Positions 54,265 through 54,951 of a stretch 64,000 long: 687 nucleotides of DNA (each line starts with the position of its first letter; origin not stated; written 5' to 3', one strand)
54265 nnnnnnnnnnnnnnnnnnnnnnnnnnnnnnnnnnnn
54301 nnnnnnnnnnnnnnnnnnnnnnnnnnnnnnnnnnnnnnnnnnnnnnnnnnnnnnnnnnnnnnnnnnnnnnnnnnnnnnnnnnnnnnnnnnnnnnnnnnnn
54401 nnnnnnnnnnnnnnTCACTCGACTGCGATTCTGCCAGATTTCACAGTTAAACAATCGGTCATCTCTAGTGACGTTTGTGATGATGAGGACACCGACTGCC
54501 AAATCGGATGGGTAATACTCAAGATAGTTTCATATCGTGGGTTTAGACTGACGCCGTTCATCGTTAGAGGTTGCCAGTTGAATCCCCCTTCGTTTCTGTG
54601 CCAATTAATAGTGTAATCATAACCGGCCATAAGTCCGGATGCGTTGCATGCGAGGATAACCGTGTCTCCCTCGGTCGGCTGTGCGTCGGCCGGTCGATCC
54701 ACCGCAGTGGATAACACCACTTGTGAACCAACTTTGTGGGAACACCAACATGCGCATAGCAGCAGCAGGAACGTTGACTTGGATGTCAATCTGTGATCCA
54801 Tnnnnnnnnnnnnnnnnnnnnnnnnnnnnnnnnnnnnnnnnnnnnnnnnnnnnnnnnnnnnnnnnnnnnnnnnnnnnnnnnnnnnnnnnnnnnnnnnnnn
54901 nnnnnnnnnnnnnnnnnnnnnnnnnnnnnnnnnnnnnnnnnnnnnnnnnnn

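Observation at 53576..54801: Intronless Ig-superfamily receptor-like gene with four cytoplasmic Tyr motifs and a 1-nt frameshift inside the V domain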

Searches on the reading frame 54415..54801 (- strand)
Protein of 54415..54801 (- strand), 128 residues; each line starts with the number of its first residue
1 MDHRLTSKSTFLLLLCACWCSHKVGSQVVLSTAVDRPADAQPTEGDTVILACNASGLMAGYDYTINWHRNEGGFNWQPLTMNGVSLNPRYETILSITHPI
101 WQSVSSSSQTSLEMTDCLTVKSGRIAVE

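Call 15: find_encoding_contigs(protein=window:54415-54801:-, flank=5000, max_places=6)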
Protein window:54415-54801:- (128 aa): no gene with exactly this product is on record in the collection.
